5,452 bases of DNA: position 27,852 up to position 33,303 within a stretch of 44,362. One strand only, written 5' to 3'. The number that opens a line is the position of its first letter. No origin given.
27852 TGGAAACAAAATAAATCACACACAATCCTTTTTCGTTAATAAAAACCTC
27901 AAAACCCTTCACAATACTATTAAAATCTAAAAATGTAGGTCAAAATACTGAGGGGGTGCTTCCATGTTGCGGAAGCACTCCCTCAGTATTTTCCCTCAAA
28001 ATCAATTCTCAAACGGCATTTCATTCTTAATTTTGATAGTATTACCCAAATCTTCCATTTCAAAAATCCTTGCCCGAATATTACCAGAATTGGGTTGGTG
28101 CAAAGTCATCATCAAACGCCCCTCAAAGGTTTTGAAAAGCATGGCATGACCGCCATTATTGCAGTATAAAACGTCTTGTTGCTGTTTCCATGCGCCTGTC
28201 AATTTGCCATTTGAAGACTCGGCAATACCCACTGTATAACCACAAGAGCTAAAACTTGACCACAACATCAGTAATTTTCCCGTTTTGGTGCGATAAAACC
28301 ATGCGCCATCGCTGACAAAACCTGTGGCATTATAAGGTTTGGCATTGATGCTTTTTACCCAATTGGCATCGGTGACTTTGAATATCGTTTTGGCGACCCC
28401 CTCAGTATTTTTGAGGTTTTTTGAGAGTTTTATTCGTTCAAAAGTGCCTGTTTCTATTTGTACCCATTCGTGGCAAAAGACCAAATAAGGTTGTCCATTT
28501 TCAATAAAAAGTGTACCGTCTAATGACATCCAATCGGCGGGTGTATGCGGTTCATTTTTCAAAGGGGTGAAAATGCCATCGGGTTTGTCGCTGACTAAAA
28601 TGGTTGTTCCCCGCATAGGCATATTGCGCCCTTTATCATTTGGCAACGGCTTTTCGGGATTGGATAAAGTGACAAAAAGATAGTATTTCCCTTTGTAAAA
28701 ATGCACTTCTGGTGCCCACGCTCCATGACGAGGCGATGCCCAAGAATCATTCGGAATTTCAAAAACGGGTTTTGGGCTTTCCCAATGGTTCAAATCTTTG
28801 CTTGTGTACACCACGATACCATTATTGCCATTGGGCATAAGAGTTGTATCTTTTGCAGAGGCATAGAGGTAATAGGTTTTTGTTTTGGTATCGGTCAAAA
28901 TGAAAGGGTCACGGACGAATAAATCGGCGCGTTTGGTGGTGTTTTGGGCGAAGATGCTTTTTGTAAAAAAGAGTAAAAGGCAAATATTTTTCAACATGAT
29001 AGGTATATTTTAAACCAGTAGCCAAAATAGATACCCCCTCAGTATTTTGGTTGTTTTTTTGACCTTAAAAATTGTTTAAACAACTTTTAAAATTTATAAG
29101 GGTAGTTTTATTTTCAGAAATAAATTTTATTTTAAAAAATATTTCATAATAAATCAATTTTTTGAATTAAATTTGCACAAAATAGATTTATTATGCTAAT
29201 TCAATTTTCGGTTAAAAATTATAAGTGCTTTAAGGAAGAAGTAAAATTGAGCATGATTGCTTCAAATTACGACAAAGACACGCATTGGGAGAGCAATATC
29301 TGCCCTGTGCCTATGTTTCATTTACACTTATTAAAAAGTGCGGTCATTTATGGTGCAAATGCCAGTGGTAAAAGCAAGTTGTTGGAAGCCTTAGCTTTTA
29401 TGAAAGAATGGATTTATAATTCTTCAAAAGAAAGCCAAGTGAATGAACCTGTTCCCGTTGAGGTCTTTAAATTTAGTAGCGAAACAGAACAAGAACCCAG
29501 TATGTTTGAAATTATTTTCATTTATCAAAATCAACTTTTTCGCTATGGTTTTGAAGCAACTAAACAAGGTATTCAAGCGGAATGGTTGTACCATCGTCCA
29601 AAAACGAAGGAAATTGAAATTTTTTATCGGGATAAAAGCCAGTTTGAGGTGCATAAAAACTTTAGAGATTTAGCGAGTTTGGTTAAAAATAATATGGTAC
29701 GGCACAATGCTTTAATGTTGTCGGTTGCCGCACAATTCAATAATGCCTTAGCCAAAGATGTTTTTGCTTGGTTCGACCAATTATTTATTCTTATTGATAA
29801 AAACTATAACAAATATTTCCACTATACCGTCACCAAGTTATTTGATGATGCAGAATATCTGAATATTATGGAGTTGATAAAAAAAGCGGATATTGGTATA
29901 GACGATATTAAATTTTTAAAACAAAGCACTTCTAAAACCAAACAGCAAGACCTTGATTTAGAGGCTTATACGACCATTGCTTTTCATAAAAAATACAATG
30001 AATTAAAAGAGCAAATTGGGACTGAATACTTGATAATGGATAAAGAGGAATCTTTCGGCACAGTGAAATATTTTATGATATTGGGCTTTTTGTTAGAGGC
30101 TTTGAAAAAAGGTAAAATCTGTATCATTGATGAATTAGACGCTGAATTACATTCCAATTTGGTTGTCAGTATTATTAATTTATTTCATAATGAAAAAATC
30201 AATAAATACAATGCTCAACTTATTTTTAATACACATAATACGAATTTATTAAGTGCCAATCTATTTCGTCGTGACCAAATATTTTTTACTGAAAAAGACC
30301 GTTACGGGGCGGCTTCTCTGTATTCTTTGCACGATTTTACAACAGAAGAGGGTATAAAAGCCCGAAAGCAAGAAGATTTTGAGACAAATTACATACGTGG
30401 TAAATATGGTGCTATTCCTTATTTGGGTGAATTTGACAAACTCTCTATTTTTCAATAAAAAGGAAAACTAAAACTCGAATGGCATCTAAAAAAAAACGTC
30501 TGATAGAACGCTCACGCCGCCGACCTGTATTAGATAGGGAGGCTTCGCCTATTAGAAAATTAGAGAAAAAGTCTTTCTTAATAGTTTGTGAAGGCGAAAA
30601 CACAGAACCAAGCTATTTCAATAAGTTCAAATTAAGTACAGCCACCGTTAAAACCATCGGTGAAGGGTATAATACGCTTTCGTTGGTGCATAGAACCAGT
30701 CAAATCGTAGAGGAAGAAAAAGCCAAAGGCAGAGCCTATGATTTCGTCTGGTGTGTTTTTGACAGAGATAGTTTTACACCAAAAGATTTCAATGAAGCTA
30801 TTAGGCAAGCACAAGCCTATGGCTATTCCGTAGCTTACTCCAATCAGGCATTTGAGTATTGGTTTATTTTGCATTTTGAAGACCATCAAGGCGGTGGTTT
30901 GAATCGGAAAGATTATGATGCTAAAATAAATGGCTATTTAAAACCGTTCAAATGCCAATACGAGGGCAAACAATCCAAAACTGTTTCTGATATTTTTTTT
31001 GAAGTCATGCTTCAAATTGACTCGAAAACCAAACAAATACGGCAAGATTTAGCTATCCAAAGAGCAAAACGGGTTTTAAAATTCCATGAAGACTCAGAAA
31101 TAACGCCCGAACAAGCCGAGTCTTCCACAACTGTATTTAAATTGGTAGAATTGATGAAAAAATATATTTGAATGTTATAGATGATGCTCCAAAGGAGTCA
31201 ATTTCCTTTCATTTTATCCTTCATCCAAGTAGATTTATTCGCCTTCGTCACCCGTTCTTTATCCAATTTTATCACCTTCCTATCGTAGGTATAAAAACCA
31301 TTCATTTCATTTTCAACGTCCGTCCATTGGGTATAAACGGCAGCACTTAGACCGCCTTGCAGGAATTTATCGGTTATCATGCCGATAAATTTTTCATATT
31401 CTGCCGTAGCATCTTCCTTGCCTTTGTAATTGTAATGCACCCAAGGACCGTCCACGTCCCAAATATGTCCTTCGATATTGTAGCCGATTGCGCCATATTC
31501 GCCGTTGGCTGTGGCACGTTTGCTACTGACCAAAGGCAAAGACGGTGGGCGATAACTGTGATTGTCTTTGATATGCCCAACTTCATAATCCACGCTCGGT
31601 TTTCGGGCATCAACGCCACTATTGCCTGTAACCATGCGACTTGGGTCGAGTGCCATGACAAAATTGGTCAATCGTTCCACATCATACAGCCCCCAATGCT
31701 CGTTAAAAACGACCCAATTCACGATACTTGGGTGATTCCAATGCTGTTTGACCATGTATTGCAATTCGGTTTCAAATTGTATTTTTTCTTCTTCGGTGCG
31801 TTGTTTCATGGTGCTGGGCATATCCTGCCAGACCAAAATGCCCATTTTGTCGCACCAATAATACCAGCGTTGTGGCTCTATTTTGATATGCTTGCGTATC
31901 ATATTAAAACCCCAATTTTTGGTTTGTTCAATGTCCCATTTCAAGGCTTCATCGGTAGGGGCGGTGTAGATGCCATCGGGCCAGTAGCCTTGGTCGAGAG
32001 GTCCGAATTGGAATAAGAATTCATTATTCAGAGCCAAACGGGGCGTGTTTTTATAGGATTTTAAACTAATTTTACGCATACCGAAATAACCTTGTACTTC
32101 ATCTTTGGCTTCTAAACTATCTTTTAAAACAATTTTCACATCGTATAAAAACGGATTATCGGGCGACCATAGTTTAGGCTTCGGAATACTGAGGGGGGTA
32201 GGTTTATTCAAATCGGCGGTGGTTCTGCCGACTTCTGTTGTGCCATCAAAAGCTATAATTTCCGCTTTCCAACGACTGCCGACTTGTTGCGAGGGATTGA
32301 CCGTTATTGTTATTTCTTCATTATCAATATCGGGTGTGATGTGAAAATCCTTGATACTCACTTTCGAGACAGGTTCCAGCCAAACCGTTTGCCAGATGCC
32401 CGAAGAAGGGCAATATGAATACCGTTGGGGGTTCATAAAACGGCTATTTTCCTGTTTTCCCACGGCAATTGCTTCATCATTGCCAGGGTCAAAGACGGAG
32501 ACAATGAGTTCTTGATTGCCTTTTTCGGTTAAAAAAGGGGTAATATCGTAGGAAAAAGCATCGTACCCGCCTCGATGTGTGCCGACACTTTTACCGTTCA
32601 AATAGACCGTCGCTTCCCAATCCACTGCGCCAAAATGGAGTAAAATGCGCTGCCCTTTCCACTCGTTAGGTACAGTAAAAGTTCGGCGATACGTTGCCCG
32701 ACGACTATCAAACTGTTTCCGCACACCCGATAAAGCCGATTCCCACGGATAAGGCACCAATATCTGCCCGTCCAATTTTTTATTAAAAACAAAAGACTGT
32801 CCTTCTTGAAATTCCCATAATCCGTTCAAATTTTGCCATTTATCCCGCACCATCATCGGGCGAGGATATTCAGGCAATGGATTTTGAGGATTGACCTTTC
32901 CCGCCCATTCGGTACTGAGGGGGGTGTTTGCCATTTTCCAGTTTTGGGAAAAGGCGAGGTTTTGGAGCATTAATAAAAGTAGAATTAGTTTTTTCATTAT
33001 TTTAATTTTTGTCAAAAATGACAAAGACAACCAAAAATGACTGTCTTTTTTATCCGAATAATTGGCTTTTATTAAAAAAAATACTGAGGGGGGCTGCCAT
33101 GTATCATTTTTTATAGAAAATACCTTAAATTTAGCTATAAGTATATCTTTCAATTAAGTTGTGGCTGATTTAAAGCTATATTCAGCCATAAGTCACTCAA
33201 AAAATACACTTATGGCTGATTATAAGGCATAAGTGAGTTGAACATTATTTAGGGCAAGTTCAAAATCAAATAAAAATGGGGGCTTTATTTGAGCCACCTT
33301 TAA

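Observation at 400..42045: Hyper-abundant non-palindromic 11-mer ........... in genes and spacers (uptake-sequence-like genomic signature)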

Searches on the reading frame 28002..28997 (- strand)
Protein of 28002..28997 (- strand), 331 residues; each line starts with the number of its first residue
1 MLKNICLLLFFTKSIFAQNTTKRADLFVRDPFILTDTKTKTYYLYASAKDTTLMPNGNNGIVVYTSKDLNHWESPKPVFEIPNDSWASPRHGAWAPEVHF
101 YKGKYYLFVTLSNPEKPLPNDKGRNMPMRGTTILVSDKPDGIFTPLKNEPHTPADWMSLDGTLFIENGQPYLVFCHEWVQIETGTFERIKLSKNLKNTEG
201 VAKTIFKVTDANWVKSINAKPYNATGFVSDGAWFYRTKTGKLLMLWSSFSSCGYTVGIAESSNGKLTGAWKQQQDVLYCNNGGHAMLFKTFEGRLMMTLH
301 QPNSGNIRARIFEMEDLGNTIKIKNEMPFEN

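Call 8: search_protein_families(library=ncbifam, proteins=[window:28002-28997:-])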
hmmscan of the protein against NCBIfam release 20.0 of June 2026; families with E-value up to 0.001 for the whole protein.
window:28002-28997:- (331 aa): 2 families
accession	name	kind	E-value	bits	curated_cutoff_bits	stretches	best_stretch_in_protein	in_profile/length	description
NF053747.1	NdoAlphArabAbnA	equivalog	5.1e-08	32.6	480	1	8-188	11-178/310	arabinan endo-1,5-alpha-L-arabinosidase AbnA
NF052546.1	AlpArbfursidBAD1527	equivalog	0.00028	20.4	500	1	28-108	53-138/341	alpha-arabinofuranosidase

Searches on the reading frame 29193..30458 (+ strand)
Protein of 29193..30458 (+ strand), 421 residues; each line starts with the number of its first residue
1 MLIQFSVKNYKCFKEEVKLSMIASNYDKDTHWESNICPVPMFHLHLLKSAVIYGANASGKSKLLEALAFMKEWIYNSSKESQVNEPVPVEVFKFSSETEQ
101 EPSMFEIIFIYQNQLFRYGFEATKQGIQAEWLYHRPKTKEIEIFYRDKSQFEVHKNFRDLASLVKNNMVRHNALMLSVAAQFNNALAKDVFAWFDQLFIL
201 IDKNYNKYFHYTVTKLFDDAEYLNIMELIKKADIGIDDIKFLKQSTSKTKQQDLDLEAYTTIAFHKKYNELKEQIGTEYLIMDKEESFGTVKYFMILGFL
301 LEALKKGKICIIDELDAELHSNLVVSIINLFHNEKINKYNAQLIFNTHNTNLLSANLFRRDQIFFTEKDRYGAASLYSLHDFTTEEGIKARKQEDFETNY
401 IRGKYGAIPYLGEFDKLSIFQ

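Call 8: search_protein_families(library=ncbifam, proteins=[window:29193-30458:+])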
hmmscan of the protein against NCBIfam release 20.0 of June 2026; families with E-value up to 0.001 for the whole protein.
window:29193-30458:+ (421 aa): 2 families
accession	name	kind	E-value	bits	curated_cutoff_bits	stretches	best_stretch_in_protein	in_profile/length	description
TIGR00611.2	recf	equivalog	0.00036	19.8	172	0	49-71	23-45/339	DNA replication/repair protein RecF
NF047739.1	antiphage_MADS3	equivalog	0.00084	18.6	420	0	44-121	18-88/427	methylation-associated defense system AAA family ATPase MAD3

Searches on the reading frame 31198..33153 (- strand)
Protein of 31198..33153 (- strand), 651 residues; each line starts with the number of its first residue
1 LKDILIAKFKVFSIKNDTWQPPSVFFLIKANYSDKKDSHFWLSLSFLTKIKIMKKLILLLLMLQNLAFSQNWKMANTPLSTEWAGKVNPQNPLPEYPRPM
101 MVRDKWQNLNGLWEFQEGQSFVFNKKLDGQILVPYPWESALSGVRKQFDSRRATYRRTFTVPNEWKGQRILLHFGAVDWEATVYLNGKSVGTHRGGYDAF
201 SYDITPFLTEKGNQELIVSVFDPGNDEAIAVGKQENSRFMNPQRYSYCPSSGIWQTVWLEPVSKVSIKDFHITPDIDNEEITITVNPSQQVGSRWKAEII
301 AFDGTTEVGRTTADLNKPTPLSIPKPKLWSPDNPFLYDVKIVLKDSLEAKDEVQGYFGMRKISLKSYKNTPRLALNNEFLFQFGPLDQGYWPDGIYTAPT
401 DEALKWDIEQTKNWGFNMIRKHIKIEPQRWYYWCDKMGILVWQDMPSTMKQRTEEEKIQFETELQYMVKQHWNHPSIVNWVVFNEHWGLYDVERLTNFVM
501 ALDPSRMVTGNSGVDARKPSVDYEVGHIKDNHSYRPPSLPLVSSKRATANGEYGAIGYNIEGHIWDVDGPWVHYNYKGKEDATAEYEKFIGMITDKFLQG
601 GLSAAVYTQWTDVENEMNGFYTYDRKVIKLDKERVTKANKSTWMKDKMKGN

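Call 8: search_protein_families(library=ncbifam, proteins=[window:31198-33153:-])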
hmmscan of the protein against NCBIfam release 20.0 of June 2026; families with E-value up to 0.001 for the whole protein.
window:31198-33153:- (651 aa): 12 families
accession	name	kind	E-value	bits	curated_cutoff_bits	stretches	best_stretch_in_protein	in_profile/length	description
NF041462.1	GalA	equivalog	1.4e-38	132.6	900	1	153-513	84-438/763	beta-galactosidase GalA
NF007538.0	PRK10150.1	equivalog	5.4e-35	120.8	544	1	105-509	11-449/607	beta-glucuronidase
NF050095.1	BetGlucuronLacZ4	equivalog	1.5e-34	119.2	950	2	106-220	16-129/666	beta-glucuronidase LacZ4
NF052611.1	beta_gal_Bga2A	equivalog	2.3e-32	112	999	1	134-511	92-483/1007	beta-galactosidase, LacZ type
NF049877.1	GlucurArabfur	equivalog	6.6e-28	96.8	1800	1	119-562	388-852/1400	beta-d-glucuronidase/beta-L-arabinofuranosidase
NF049890.1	Bet1-4galacdseBT4151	equivalog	7.2e-26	90.4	1500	1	153-512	109-478/952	exo-beta-1,4-galactosidase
NF041463.1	GalB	equivalog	9.8e-26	89.8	900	1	153-511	136-511/869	beta-galactosidase GalB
NF007666.0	PRK10340.1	equivalog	4.4e-25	87.7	1284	1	154-516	112-480/1030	beta-galactosidase subunit alpha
NF049891.1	Bet1-4galacdseBT4156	equivalog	7.1e-22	77.1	1700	1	152-486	78-408/946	exo-beta-1,4-galactosidase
NF041100.1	betagal_LacZ_Ttogales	equivalog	2.3e-21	75.3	2000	1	133-510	91-467/1090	beta-galactosidase LacZ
NF007074.0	PRK09525.1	subfamily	1.7e-20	72.4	1221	1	151-513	120-490/1027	beta-galactosidase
NF045579.1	rhamnoside_JR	domain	1.1e-06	28.9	50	1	148-221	37-109/123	glycosylhydrolase-like jelly roll fold domain-containing protein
